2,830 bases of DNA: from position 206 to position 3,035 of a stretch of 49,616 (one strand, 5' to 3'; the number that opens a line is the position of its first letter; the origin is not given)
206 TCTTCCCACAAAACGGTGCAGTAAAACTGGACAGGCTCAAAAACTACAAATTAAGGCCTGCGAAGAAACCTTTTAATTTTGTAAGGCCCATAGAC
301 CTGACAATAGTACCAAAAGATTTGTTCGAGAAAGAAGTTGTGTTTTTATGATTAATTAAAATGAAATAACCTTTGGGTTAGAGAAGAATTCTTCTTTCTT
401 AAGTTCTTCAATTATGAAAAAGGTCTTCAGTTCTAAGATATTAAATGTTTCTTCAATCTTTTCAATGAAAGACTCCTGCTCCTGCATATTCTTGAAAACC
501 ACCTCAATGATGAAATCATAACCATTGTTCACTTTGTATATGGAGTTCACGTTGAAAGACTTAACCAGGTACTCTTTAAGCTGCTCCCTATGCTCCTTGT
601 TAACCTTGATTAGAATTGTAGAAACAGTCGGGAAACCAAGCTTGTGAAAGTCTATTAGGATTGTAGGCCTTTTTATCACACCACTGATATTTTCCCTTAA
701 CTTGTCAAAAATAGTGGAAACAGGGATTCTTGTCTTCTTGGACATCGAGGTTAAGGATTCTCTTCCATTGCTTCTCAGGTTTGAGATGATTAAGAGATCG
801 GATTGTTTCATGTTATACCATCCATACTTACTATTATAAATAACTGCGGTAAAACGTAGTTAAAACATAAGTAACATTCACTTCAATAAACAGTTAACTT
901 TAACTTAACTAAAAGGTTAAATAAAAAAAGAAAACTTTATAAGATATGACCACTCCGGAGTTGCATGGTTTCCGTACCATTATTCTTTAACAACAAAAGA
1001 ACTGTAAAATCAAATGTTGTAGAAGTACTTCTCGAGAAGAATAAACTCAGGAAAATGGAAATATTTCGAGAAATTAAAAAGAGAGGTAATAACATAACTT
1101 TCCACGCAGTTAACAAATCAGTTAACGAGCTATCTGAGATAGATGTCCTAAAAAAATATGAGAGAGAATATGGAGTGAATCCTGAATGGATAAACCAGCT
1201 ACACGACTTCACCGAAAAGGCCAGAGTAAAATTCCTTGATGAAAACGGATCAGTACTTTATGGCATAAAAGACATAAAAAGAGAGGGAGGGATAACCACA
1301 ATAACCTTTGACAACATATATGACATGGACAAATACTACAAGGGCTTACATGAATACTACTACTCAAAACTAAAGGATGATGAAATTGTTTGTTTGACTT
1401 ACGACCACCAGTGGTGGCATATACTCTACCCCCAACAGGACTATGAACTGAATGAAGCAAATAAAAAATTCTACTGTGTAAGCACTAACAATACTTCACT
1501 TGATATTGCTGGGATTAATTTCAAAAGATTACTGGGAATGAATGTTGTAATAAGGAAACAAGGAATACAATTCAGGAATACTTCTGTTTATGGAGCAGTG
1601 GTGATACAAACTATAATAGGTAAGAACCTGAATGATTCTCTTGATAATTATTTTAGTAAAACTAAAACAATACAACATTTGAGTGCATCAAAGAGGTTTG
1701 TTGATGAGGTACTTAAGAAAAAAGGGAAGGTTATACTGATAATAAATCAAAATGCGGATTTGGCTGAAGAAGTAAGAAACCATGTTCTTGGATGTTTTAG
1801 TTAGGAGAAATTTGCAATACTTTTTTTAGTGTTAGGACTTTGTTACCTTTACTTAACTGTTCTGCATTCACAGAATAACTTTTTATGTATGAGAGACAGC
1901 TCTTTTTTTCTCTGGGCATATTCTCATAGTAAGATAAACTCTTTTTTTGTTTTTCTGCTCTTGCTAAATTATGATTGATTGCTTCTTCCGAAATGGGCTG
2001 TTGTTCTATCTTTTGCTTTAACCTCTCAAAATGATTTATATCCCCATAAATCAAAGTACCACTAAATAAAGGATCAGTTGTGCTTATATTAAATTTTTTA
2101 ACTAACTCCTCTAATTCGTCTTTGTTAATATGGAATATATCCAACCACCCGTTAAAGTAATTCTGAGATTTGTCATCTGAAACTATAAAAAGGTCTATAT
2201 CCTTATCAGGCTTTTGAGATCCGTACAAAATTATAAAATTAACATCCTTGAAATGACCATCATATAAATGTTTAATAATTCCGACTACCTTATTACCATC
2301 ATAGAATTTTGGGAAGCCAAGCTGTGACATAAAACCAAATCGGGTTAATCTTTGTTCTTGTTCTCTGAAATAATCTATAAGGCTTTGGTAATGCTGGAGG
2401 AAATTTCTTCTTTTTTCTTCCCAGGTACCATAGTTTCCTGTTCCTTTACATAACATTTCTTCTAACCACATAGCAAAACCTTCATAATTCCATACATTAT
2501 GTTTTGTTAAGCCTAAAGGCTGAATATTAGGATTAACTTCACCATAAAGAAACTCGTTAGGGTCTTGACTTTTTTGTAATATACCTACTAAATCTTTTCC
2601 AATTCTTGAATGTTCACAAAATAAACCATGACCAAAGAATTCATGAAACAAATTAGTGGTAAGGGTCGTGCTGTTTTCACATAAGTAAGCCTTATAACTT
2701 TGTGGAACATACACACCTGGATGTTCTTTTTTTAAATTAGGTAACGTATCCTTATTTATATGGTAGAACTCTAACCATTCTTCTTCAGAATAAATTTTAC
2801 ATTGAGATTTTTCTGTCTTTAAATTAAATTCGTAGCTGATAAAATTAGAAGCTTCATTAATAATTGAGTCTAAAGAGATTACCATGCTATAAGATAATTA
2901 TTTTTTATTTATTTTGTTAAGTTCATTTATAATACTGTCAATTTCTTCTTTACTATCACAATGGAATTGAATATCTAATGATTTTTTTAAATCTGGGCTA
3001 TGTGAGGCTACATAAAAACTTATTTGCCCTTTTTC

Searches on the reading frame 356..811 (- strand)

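Call 100: search_protein_families(library=pfam, proteins=[window:356-811:-], max_evalue=0.001)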
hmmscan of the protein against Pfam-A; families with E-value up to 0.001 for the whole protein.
window:356-811:- (151 aa): 1 family
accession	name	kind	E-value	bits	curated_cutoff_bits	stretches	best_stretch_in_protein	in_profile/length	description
PF01037.27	AsnC_trans_reg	-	1.1e-09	38.5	25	1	66-136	1-73/73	Lrp/AsnC ligand binding domain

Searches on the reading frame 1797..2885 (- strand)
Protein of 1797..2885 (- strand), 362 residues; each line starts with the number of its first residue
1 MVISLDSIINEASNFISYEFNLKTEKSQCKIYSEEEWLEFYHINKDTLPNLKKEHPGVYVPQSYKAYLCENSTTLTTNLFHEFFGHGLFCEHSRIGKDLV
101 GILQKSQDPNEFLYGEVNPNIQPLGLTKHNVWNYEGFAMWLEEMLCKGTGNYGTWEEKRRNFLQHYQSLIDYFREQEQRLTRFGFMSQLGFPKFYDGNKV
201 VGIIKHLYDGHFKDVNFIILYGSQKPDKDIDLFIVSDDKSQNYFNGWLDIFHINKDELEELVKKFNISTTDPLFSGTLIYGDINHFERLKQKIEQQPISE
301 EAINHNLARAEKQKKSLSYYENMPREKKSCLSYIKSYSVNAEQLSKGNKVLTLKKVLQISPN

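Call 100: search_protein_families(library=pfam, proteins=[window:1797-2885:-], max_evalue=0.001)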
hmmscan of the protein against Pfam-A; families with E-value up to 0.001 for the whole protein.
window:1797-2885:- (362 aa): 1 family
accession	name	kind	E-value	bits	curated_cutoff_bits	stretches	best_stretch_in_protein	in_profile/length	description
PF18765.7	Polbeta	-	0.00078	20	26.9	0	212-266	10-70/93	Polymerase beta, Nucleotidyltransferase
